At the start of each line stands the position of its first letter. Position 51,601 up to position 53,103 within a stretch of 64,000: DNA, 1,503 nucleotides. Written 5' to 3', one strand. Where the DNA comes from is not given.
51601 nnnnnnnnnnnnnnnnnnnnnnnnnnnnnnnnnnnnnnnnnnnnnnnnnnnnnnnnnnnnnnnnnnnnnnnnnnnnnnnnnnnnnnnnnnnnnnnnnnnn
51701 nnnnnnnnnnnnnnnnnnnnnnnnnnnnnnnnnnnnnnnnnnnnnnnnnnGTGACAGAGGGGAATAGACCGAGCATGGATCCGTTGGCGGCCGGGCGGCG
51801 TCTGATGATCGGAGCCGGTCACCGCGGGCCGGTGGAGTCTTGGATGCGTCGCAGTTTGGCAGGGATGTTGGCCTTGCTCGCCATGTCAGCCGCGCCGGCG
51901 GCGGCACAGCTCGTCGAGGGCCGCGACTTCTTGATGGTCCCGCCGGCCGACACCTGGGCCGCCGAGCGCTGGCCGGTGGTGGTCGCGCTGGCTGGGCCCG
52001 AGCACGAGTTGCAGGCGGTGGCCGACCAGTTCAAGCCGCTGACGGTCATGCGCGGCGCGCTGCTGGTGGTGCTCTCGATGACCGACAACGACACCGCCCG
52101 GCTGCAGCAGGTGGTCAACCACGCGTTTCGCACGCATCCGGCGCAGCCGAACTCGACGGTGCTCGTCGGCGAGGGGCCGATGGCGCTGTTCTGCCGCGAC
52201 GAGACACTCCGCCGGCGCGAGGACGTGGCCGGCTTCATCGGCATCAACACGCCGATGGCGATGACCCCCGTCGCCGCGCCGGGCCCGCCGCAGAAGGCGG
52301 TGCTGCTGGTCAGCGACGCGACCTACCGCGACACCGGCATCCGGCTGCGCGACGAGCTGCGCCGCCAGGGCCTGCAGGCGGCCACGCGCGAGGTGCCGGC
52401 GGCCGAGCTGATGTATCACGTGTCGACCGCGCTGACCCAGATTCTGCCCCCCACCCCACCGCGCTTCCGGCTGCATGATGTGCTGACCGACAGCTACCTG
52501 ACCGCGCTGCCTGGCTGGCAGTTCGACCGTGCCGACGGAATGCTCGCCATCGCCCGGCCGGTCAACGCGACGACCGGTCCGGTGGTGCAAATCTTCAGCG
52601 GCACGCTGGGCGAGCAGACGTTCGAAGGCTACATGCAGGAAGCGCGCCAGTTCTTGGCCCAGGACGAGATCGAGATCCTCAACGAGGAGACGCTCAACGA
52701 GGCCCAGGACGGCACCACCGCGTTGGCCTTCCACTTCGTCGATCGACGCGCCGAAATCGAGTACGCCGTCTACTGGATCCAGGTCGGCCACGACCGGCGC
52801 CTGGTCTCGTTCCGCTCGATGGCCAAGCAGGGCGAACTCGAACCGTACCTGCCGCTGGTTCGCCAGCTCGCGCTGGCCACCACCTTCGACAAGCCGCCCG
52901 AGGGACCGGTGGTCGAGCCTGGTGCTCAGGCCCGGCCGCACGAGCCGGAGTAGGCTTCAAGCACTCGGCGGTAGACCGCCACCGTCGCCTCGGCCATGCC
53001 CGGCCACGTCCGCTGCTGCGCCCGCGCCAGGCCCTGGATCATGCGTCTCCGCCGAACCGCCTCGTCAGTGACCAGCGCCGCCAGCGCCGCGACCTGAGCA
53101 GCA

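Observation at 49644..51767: ExbB-ExbD-TonB-like-ABM monooxygenase string, every junction a 4-nt start/stop overlap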

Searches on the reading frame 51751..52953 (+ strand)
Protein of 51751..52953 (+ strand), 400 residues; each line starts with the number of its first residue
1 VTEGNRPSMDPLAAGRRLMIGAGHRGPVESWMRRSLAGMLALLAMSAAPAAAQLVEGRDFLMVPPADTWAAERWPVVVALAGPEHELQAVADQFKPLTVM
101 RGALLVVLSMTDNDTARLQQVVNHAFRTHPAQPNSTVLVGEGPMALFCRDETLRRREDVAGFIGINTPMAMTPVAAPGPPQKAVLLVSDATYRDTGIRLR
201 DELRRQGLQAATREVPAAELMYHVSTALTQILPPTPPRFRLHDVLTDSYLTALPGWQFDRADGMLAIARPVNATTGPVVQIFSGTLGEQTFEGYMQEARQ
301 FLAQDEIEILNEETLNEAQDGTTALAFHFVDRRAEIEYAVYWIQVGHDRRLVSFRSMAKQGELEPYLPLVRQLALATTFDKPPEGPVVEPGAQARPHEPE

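Call 3: search_protein_families(library=pfam, proteins=[window:51751-52953:+], max_evalue=0.1)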
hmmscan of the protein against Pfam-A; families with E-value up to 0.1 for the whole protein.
window:51751-52953:+ (400 aa): 0 families

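Call 4: search_protein_families(library=ncbifam, proteins=[window:51751-52953:+], max_evalue=0.1)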
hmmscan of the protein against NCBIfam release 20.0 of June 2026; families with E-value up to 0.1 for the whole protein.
window:51751-52953:+ (400 aa): 0 families

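Call 18: search_solved_structures(query=A2, max_evalue=10)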
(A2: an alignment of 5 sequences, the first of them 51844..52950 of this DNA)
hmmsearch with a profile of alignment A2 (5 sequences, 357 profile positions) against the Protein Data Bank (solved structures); distinct sequences matched with E-value up to 10: 2.
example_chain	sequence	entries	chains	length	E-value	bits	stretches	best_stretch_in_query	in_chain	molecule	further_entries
9e2g_4B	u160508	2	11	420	0.12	14.5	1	77-135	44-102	PON3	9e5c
3wyd_A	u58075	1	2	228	0.3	13.3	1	29-136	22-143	LC-Est1C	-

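Call 25: find_related_loci(query=A2, collection=genome_contigs, flank=8000)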
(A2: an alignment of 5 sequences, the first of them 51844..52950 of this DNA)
Query A2 (369 aa) in genome_contigs; peptide patterns used: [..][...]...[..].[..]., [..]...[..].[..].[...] (x = any residue, [..] = any of these).
44 stretches matched a pattern; 1 encode a relative of the query (tblastn E <= 1e-3); 1 distinct loci.
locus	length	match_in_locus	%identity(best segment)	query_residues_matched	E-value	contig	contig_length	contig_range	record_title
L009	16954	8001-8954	40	31-349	6e-64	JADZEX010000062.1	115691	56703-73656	MAG: Fimbriimonadaceae bacterium isolate SJ840 c_000000905261, whole genome shotgun sequence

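Call 34: search_protein_representatives(protein=window:51844-52950:+)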
Query: 369 residues. Proteins with E-value up to 0.001 (for the whole library): 18; up to 1e-10: 15; up to 1e-30: 14. The best 18 are listed.
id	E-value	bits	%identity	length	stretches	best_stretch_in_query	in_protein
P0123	8.7e-242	818.1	100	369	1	1-369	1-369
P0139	5.8e-92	325.3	45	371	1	12-363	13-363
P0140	4.8e-61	223.6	38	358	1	1-352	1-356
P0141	1.6e-59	218.6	39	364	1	8-354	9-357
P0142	5.1e-57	210.4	41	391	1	2-368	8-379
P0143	3.6e-54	201.0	38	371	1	18-349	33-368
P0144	2.8e-52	194.8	35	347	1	19-353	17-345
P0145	3.5e-51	191.2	36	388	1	9-351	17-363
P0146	4.7e-50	187.5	37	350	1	2-349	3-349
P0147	1.3e-48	182.7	36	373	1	11-360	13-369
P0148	1.5e-44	169.4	35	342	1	10-349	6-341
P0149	5.3e-41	157.7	39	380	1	10-327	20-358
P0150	1.9e-40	155.9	36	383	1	14-355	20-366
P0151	5.1e-37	144.6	34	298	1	60-351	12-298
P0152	3.7e-26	108.9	30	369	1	9-341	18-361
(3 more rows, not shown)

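Call 38: search_protein_families(library=padloc, proteins=[window:51844-52953:+], max_evalue=0.01)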
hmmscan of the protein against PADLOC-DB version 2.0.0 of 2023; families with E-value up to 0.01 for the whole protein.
window:51844-52953:+ (369 aa): 0 families

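Call 40: predict_structure(alignment_id=A7)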
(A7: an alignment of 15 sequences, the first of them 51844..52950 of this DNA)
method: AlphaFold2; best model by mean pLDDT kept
length: 369 residues; sequences in the alignment: 15
mean_pLDDT: 89.1   pTM: 0.84
mean pLDDT of the five models: 89.1, 88.5, 88.2, 87.4, 87.1
residues with pLDDT >= 90: 283; 70-90: 43; 50-70: 35; < 50: 8
segments of 3 or more residues with pLDDT < 50: 363-367
pLDDT, mean of each block of 10 residues (from residue 1): 54 54 91 94 97 96 95 96 90 95 96 95 93 91 79 97 95 94 97 96 94 95 94 94 87 95 94 90 79 95 92 96 95 94 94 69 46
secondary structure, 60 per line:
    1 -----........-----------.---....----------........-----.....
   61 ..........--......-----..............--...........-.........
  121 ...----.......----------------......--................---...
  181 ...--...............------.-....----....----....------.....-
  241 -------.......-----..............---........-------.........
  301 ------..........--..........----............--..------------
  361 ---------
elements in order: H6-13 E29-32 E43-50 H56-70 E73-78 H84-97 E100-110 H112-123 E128-134 E151-156 H159-174 E178-183 H186-200 E209-212 E217-220 E225-228 E235-239 E248-254 H260-273 E277-284 E292-300 E307-316 E319-328 H333-344

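Call 58: find_related_loci(query=A2, collection=metagenome_contigs, flank=7000)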
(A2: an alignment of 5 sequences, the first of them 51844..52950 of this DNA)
Query A2 (369 aa) in metagenome_contigs; peptide patterns used: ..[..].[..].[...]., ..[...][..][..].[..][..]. (x = any residue, [..] = any of these).
600 stretches matched a pattern (row limit reached: there are more); 2 encode a relative of the query (tblastn E <= 1e-3); 2 distinct loci.
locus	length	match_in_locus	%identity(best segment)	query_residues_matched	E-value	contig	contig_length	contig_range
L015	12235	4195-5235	37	2-349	7e-55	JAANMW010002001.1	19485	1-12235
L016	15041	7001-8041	37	2-349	7e-55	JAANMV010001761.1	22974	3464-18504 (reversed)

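Call 59: find_encoding_contigs(protein=P0152, flank=7000, max_places=2)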
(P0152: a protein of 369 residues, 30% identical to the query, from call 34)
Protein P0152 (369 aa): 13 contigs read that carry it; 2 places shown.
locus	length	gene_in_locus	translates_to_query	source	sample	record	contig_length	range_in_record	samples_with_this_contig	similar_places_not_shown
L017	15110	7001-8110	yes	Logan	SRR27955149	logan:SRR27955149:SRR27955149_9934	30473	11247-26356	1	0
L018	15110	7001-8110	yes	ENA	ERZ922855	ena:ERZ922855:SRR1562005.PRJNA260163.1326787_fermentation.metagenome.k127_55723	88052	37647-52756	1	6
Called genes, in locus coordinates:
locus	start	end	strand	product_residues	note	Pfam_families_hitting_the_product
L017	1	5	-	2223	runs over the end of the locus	PF13195:DUF4011, PF13086:AAA_11, PF13245:AAA_19 (faint), PF13604:AAA_30 (faint), PF13086:AAA_11 (weak), PF13087:AAA_12, PF18741:MTES_1575, PF11784:DUF3320 (faint)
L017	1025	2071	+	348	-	PF00144:Beta-lactamase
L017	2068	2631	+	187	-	PF02659:Mntp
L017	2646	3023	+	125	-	PF06868:DUF1257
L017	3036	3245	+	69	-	PF11211:DUF2997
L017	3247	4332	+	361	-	PF00733:Asn_synthase (weak), PF03054:tRNA_Me_trans, PF06508:QueC (faint), PF20259:tRNA_Me_trans_M, PF20258:tRNA_Me_trans_C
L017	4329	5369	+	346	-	PF18152:DAHP_snth_FXD, PF00793:DAHP_synth_1, PF03102:NeuB (weak)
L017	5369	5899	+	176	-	PF01025:GrpE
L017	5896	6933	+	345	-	-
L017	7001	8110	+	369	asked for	-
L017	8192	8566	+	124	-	PF01597:GCV_H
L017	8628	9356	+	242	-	PF21948:LplA-B_cat, PF03099:BPL_LplA_LipB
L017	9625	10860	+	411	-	-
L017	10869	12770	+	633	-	PF07715:Plug, PF00593:TonB_dep_Rec_b-barrel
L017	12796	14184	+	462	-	-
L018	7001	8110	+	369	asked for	-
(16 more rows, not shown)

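Call 60: find_encoding_contigs(protein=P0148, flank=7000, max_places=2)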
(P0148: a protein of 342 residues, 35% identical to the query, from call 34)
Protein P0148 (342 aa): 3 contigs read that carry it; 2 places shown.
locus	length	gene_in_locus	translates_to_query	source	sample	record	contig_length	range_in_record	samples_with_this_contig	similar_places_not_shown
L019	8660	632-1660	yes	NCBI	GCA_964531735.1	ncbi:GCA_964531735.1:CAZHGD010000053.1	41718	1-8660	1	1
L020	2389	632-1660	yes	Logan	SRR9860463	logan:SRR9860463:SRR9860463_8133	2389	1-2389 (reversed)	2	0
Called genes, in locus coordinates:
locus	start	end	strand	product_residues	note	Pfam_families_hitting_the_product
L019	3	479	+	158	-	?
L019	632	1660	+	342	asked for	-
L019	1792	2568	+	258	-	PF00483:NTP_transferase, PF12804:NTP_transf_3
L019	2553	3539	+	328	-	PF05368:NmrA, PF01073:3Beta_HSD, PF01370:Epimerase, PF02719:Polysacc_synt_2, PF04321:RmlD_sub_bind, PF07993:NAD_binding_4, PF13460:NAD_binding_10, PF16363:GDP_Man_Dehyd, +1 more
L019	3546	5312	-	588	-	PF00400:WD40 (faint), PF13365:Trypsin_2, PF23381:Beta-prop_IFT122_1st (weak), PF25174:Beta-prop_THOC3, PF23381:Beta-prop_IFT122_1st (weak), PF24814:WD40_Prp19 (weak), PF24817:WD40_WDHD1_1st (weak), PF25175:Beta-prop_WDR5, +5 more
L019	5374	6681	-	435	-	PF00795:CN_hydrolase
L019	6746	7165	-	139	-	PF00293:NUDIX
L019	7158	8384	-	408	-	PF00109:ketoacyl-synt, PF00108:Thiolase_N (weak), PF02801:Ketoacyl-synt_C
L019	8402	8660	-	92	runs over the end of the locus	PF00550:PP-binding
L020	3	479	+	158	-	?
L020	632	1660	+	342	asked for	-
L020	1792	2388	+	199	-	?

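Call 61: find_encoding_contigs(protein=P0144, flank=7000, max_places=2)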
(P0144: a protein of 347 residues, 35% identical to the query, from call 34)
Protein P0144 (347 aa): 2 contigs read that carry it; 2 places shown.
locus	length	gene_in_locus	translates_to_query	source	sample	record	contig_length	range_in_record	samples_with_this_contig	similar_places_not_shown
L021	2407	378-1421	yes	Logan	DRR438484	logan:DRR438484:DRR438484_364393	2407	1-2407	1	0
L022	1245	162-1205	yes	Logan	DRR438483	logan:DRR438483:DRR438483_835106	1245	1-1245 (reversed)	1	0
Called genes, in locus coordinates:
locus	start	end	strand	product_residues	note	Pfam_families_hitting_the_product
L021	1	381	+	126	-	?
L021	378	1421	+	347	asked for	-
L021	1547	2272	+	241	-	PF04784:DUF547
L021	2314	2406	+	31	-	?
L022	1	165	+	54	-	?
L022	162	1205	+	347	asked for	-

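Call 75: find_encoding_contigs(protein=P0150, flank=6000, max_places=2)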
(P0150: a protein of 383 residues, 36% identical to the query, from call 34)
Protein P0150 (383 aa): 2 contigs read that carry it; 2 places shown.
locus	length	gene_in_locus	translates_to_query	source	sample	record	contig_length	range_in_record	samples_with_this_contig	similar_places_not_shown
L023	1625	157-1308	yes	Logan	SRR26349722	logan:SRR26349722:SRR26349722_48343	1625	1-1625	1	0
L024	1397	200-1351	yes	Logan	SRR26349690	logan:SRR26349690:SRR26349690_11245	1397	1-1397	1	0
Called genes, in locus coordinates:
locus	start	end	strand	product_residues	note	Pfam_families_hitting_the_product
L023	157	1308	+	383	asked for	-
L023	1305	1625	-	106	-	?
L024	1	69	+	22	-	?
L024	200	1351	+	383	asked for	-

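Call 76: find_encoding_contigs(protein=P0145, flank=6000, max_places=2)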
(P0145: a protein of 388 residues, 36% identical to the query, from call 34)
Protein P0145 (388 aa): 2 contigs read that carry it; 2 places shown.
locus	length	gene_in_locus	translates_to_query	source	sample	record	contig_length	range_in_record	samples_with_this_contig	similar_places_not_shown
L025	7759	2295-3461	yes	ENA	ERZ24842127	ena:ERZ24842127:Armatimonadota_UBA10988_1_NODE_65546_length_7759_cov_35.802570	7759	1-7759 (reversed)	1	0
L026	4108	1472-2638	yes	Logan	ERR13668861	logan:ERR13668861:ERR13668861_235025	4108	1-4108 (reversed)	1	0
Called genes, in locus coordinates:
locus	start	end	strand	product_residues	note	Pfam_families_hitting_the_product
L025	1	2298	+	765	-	?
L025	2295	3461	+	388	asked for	-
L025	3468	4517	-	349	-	-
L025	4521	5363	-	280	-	PF01261:AP_endonuc_2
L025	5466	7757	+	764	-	?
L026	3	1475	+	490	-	?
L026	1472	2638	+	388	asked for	-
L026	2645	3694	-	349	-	-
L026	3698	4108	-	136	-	?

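Call 88: fold_search(model_id=the predicted structure, library=pdb)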
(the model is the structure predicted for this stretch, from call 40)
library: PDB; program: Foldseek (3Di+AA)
matches with E <= 10: 1846; with E <= 0.001: 190
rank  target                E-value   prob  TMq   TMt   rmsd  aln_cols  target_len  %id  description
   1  3lyd_A                2.5e-07  1.00  0.30  0.64   3.8       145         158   18  Crystal structure of Putative uncharacterized protein from Jonesia denitrificans (released 2010-03-09)
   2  4rgy_B                5.5e-07  1.00  0.39  0.59   6.2       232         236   13  Structural and functional analysis of a low-temperature-active alkaline esterase from South China Sea marine sediment  (released 2015-09-16)
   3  4rgy_A                7.0e-07  1.00  0.38  0.57   6.5       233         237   14  Structural and functional analysis of a low-temperature-active alkaline esterase from South China Sea marine sediment  (released 2015-09-16)
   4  9grx_0                7.4e-07  1.00  0.32  0.66   6.4       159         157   11  NDH-PSI-LHCI supercomplex from S. oleracea (released 2025-02-12)
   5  3lyd_B                7.4e-07  1.00  0.29  0.61   4.5       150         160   17  Crystal structure of Putative uncharacterized protein from Jonesia denitrificans (released 2010-03-09)
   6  3wyd_A                1.9e-06  1.00  0.38  0.69   4.7       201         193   15  C-terminal esterase domain of LC-Est1 (released 2014-11-12)
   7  7l0a_B                2.3e-06  1.00  0.38  0.53   5.1       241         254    9  Crystal structure of s-formylglutathione hydrolase (FrmB) from Staphylococcus aureus, apoenzyme (released 2020-12-23)
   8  4wy5_A                3.5e-06  1.00  0.37  0.42   7.5       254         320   12  Structural analysis of two fungal esterases from Rhizomucor miehei explaining their substrate specificity (released 2015-07-01)
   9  2lnj_MODEL_1_A        3.7e-06  1.00  0.30  0.58   3.8       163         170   10  Solution Structure of Cyanobacterial PsbP (CyanoP) from Synechocystis sp. PCC 6803 (released 2012-06-06)
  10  6qgs_B                5.0e-06  1.00  0.37  0.57   5.3       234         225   11  Crystal structure of APT1 bound to palmitic acid. (released 2020-02-05)
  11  5syn_C                7.6e-06  1.00  0.38  0.60   4.8       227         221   13  Cocrystal structure of the human acyl protein thioesterase 2 with an isoform-selective inhibitor, ML349 (released 2016-10-26)
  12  3wyd_B                9.1e-06  1.00  0.37  0.67   4.0       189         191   15  C-terminal esterase domain of LC-Est1 (released 2014-11-12)
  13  6qgo_C                9.1e-06  1.00  0.37  0.59   4.8       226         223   12  Crystal structure of APT1 S119A mutant bound to palmitic acid. (released 2020-02-05)
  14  4f21_A                9.1e-06  1.00  0.35  0.56   6.0       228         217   10  Crystal structure of carboxylesterase/phospholipase family protein from Francisella tularensis (released 2012-08-29)
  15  3mve_A                9.7e-06  1.00  0.38  0.36   5.7       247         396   10  Crystal structure of a novel pyruvate decarboxylase (released 2011-05-18)
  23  2xb3                  1.9e-05  1.00  0.31  0.64   3.7       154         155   10  The Structure of Cyanobacterial PsbP (released 2010-08-25)
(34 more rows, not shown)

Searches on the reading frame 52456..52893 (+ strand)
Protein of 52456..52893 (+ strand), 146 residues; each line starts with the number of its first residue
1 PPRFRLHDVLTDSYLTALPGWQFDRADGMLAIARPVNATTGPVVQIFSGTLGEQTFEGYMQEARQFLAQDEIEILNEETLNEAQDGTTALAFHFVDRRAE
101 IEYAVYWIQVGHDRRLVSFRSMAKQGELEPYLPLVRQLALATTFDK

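Call 85: search_solved_structures(query=A9, max_evalue=10)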
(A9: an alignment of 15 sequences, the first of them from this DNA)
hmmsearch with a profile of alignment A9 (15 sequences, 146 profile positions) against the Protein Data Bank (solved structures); distinct sequences matched with E-value up to 10: 0.

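Call 86: search_protein_families(library=pfam, alignment_id=A9, max_evalue=10)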
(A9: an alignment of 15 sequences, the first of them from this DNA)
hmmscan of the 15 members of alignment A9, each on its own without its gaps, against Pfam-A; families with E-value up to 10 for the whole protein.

A. member 1, seq(146 aa): 0 families

B. families by the number of members that match (of 15 scanned): 1 family
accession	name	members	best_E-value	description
PF17516.8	ProQ_C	1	0.098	ProQ C-terminal domain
